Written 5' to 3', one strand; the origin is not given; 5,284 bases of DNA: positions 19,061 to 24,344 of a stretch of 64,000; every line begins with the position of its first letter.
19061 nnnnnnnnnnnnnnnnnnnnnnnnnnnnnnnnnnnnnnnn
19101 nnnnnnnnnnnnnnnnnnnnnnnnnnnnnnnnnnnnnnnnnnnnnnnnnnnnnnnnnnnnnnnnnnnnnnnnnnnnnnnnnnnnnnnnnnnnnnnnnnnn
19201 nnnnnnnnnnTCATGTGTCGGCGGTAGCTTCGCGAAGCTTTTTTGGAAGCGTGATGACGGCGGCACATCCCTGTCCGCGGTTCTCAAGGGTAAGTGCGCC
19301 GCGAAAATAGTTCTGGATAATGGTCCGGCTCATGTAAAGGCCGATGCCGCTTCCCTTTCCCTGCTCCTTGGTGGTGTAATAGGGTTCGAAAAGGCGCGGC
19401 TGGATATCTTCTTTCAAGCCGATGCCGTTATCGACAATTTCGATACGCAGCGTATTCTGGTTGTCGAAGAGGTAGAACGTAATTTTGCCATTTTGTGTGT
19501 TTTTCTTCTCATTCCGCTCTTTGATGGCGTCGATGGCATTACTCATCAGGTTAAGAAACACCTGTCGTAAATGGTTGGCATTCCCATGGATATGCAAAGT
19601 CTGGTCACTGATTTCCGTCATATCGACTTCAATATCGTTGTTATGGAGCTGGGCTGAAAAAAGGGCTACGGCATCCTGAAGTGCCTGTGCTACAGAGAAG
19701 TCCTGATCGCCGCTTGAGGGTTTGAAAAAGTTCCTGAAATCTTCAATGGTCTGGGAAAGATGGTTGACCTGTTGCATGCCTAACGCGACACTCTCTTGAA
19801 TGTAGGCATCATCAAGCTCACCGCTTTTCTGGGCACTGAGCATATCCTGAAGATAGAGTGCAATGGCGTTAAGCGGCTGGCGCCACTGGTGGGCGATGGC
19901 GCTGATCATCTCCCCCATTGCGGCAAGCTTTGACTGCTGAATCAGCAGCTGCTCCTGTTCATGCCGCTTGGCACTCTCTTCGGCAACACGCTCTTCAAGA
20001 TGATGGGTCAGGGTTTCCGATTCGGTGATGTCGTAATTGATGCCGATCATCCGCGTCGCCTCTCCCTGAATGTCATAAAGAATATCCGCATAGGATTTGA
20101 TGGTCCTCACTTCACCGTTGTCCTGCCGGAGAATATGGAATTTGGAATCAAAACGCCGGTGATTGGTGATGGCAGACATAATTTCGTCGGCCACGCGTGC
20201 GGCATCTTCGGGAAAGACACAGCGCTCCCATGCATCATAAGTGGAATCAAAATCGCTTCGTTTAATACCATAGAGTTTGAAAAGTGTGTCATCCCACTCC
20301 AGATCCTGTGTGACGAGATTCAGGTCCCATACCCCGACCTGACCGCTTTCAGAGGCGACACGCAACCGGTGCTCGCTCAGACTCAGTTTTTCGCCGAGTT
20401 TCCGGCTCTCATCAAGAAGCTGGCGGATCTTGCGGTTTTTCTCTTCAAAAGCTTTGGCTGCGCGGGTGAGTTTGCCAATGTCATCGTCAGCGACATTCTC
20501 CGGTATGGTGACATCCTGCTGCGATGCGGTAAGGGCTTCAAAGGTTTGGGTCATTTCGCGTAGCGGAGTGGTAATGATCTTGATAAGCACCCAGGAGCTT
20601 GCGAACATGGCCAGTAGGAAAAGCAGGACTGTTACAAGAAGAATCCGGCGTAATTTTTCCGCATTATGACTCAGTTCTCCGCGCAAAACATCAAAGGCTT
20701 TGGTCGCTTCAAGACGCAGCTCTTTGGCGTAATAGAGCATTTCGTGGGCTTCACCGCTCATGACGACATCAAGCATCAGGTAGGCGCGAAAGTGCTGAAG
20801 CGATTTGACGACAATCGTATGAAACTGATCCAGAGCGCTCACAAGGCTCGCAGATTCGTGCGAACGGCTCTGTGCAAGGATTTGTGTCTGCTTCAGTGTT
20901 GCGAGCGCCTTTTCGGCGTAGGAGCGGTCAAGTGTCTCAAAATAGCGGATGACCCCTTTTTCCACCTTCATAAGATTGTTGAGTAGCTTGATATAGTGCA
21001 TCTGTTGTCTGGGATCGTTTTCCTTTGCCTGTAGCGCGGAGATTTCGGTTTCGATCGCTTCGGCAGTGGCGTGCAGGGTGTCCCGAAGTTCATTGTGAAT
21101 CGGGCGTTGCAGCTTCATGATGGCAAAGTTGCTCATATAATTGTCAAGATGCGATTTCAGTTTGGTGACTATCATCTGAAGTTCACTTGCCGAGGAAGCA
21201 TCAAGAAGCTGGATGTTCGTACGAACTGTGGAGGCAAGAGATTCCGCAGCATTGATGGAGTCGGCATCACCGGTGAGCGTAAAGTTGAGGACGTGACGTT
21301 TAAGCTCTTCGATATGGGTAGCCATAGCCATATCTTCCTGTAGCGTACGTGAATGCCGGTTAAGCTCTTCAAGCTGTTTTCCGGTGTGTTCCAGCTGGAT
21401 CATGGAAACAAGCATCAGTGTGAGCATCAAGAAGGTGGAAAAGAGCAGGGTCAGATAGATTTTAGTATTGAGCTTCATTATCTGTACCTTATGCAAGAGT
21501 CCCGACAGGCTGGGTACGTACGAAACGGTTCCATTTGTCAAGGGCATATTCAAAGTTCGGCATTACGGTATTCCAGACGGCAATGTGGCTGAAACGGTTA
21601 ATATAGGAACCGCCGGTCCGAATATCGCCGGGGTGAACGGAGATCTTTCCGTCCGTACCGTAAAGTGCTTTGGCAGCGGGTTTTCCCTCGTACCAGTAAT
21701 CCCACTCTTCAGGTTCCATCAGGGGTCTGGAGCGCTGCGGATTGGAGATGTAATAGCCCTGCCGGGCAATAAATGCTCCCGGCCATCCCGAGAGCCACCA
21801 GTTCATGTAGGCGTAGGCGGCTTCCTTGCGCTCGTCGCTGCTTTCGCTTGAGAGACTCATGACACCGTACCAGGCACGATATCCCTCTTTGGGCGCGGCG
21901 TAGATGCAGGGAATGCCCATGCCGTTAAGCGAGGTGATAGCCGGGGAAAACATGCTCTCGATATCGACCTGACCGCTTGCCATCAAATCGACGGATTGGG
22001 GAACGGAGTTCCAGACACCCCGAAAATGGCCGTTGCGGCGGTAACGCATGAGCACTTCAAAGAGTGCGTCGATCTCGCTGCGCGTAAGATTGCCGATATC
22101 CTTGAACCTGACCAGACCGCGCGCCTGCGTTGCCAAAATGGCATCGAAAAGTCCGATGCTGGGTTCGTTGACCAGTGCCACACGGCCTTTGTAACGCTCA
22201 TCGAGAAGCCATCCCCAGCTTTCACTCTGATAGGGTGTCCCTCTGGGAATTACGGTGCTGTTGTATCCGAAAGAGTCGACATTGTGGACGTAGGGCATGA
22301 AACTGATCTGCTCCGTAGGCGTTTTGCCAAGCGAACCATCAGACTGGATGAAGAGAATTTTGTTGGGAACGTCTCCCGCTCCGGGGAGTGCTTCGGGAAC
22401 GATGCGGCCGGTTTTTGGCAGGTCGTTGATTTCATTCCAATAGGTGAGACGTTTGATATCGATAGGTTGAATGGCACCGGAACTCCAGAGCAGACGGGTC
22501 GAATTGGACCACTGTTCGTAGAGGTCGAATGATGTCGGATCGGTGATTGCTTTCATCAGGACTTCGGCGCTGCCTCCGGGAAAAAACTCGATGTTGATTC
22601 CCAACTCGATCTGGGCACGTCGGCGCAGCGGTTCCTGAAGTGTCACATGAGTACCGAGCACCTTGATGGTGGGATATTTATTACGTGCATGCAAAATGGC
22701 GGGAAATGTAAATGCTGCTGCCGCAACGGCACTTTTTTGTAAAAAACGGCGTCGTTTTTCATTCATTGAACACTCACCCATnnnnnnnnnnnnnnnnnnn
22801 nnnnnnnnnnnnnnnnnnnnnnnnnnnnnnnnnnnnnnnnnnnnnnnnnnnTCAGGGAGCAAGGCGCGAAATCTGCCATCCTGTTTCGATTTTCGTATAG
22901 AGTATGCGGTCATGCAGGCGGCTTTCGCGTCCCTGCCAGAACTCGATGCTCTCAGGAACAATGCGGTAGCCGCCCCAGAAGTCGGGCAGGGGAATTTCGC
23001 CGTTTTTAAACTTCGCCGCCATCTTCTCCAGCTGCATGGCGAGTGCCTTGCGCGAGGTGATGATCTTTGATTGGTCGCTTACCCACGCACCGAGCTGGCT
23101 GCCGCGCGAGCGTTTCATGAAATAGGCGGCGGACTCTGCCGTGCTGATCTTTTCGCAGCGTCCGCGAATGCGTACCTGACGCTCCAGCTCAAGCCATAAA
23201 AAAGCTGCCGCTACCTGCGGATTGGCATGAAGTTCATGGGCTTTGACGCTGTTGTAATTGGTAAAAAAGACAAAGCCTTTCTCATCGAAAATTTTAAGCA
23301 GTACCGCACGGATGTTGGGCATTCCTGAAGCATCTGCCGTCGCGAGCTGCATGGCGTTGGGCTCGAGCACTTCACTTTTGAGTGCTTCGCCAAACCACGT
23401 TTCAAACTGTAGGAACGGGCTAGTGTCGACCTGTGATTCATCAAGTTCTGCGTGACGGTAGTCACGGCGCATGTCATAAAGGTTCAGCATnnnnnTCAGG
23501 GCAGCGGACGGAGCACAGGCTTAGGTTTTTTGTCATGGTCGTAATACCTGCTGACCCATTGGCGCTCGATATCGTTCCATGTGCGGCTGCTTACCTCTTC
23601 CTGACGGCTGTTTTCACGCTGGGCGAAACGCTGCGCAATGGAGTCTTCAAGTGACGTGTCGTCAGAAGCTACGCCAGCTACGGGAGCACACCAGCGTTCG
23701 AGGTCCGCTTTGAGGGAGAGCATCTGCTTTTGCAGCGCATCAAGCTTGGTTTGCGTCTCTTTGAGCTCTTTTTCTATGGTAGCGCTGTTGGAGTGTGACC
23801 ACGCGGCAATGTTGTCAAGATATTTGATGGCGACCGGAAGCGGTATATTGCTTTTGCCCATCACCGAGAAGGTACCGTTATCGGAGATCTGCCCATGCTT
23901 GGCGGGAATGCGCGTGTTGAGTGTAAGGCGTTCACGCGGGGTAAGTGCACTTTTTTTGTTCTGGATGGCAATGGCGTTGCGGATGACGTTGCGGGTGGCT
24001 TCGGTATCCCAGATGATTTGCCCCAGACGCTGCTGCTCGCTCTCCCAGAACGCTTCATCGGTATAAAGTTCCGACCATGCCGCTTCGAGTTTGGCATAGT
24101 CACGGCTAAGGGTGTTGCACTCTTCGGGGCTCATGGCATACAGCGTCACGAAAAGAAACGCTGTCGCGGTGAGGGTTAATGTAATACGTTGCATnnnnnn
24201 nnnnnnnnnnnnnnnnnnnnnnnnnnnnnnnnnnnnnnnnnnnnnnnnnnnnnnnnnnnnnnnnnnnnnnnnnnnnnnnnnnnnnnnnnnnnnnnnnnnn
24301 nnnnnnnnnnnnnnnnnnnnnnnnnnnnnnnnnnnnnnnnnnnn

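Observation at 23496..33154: CsgG-family channel + beta-barrel protein + two ~1200-aa secreted proteins + small secreted protein: candidate uncharacterised envelope export/surface system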

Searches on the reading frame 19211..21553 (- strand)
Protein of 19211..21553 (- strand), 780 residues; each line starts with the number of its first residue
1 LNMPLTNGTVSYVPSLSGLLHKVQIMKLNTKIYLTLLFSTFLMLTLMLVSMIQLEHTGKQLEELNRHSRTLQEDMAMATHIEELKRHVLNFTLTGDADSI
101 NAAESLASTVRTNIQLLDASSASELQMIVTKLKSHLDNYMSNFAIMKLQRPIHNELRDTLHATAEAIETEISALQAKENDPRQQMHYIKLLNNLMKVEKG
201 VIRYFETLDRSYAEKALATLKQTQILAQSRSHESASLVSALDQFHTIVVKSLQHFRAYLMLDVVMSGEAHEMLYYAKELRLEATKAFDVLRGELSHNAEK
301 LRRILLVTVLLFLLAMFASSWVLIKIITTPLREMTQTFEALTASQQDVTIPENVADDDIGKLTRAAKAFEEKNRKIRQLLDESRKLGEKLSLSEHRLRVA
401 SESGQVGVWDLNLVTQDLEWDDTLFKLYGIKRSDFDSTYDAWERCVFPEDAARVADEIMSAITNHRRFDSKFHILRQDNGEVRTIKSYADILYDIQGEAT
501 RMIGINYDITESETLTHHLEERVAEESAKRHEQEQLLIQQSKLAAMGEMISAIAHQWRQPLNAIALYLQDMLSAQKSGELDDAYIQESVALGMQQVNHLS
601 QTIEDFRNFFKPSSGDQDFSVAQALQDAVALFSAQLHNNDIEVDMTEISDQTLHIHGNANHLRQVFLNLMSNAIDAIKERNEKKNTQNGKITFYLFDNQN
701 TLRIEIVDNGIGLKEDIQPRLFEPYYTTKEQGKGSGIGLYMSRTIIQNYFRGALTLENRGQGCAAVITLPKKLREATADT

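Call 51: search_protein_families(library=pfam, proteins=[window:19211-21553:-], max_evalue=0.00001)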
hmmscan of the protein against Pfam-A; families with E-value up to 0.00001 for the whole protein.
window:19211-21553:- (780 aa): 4 families
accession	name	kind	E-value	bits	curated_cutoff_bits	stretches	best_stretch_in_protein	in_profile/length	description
PF02518.31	HATPase_c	-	8.9e-21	74.8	26.4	1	658-772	2-110/111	Histidine kinase-, DNA gyrase B-, and HSP90-like ATPase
PF08447.18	PAS_3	-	1.2e-15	58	25.6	1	418-506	2-89/89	PAS fold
PF14501.12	HATPase_c_5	-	1.8e-06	28.2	22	1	662-769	6-101/102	GHKL domain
PF00512.31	HisKA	-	6.7e-06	26.5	26.9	1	546-614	2-65/66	His Kinase A (phospho-acceptor) domain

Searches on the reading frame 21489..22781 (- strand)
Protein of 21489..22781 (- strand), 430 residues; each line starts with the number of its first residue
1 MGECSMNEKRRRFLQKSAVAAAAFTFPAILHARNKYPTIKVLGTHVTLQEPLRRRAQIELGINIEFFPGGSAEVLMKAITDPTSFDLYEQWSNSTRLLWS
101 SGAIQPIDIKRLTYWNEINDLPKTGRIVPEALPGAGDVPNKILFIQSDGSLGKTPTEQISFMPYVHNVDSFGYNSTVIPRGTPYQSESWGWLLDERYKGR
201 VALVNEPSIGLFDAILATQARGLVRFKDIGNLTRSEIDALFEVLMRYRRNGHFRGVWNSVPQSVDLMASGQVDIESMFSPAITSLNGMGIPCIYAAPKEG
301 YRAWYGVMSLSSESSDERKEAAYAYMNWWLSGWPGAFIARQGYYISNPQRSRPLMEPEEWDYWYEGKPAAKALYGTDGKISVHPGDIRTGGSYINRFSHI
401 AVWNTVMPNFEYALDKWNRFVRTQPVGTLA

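Call 51: search_protein_families(library=pfam, proteins=[window:21489-22781:-], max_evalue=0.00001)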
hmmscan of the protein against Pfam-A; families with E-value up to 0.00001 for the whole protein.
window:21489-22781:- (430 aa): 2 families
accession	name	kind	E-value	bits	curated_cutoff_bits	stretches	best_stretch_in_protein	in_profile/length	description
PF13416.11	SBP_bac_8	-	2.1e-13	51.2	27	1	84-331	39-245/279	Bacterial extracellular solute-binding protein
PF13343.11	SBP_bac_6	-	9.3e-07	29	24.6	1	162-344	58-217/245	Bacterial extracellular solute-binding protein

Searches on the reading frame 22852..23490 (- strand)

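Call 51: search_protein_families(library=pfam, proteins=[window:22852-23490:-], max_evalue=0.00001)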
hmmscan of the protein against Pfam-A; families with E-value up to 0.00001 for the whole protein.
window:22852-23490:- (212 aa): 3 families
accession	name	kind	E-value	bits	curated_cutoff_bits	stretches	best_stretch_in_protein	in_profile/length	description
PF01243.27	PNPOx_N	-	1.1e-28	100.4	28.1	1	35-158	3-117/120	Pyridoxamine 5'-phosphate oxidase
PF10590.14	PNP_phzG_C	-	1.6e-22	79.6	27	1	172-212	1-42/42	Pyridoxine 5'-phosphate oxidase C-terminal dimerisation region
PF12766.13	Pyridox_oxase_2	-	2.6e-07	31.6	26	1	31-113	6-97/100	Pyridoxamine 5'-phosphate oxidase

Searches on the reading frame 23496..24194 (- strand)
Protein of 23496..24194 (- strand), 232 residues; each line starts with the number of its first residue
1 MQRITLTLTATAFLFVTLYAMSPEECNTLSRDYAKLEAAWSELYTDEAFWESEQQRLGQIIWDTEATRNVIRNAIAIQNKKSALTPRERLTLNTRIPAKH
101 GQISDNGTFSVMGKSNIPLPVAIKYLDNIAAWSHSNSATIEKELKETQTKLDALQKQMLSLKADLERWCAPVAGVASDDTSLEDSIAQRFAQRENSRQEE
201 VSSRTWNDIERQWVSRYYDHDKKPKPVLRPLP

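Call 4: search_protein_families(library=pfam, proteins=[window:23496-24194:-], max_evalue=1)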
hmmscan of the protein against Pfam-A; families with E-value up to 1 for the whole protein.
window:23496-24194:- (232 aa): 9 families
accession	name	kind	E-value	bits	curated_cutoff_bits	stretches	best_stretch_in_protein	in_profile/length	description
PF13339.11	AATF-Che1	-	0.002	19.2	24.7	1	136-211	47-118/137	Apoptosis antagonizing transcription factor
PF06428.16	Sec2p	-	0.047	14.1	28.5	1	138-166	53-81/92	GDP/GTP exchange factor Sec2p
PF14257.11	DUF4349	-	0.056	13.2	27.7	1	137-163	117-143/213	Domain of unknown function (DUF4349)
PF13600.11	DUF4140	-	0.07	14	27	0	135-166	66-96/98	N-terminal domain of unknown function (DUF4140)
PF04977.20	DivIC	-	0.074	13.3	28.9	1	138-168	20-50/80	Septum formation initiator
PF17871.7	AAA_lid_9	-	0.095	13.1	22.8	1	122-165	49-92/104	AAA lid domain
PF15070.11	GOLGA2L5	-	0.11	11.7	29.2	1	138-186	283-331/520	Putative golgin subfamily A member 2-like protein 5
PF20047.4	DUF6449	-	0.13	12.5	23.5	1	136-206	58-129/152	Domain of unknown function (DUF6449)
PF06156.18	YabA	-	0.18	12.8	30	0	139-198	5-64/103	Initiation control protein YabA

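Call 5: search_protein_families(library=ncbifam, proteins=[window:23496-24194:-], max_evalue=1)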
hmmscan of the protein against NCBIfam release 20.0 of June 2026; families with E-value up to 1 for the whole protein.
window:23496-24194:- (232 aa): 6 families
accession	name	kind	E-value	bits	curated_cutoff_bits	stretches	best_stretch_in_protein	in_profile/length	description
NF002572.0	PRK02224.1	equivalog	0.0041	15.5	1087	1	15-204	242-432/888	DNA double-strand break repair ATPase Rad50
TIGR02168.1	SMC_prok_B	equivalog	0.0046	14.7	567.35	1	27-212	724-911/1181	chromosome segregation protein SMC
NF049886.1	blaTEL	exception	0.042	13.3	665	1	129-173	72-115/294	TEL family class A beta-lactamase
NF049885.1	beta_lac_CdiA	exception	0.045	13.1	650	1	130-173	73-115/294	CdiA family class A beta-lactamase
TIGR02169.1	SMC_prok_A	equivalog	0.24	9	729.4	1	29-205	328-512/1165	chromosome segregation protein SMC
TIGR04211.1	SH3_and_anchor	equivalog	0.54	9.8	65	0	136-213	88-166/198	TIGR04211 family SH3 domain-containing protein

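Call 110: search_solved_structures(query=A6, max_evalue=1)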
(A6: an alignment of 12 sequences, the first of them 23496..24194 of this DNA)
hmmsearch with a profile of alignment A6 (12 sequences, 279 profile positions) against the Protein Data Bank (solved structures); distinct sequences matched with E-value up to 1: 87 (the best 60 are shown).
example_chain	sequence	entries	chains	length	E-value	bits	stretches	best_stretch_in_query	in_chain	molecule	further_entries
1m1j_C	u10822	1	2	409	0.019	17.2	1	127-192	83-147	Fibrinogen gamma chain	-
1ei3_C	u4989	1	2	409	0.019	17.2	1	127-192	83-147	FIBRINOGEN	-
9pzm_F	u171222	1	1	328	0.079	15.2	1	55-102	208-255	AUGMIN subunit 6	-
9nba_F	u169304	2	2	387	0.096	14.9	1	55-102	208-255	AUGMIN subunit 6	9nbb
1yv0_I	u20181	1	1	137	0.12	14.5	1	127-180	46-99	Troponin I, fast skeletal muscle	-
4uo0_B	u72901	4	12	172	0.16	14.2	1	130-197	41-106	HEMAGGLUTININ | H3 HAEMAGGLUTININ HA2 CHAIN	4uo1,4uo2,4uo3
1ytz_I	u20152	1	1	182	0.18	14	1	127-180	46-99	Troponin I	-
1mql_B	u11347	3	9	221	0.22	13.7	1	130-214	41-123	Hemagglutinin HA2 chain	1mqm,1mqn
8tj7_B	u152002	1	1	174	0.24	13.6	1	130-200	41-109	Hemagglutinin HA2 chain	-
3lt6_A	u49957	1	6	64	0.25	13.5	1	146-184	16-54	Adhesin yadA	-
4jtv_B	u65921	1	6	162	0.26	13.4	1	132-181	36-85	Hemagglutinin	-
4ju0_B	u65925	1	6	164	0.27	13.4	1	132-181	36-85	Hemagglutinin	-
1htm_B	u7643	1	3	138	0.27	13.4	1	131-212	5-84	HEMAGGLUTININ HA2 CHAIN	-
4jtx_B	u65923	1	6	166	0.27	13.4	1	132-181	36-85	Hemagglutinin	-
8tj6_B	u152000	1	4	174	0.28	13.4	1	130-200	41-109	Hemagglutinin HA2 chain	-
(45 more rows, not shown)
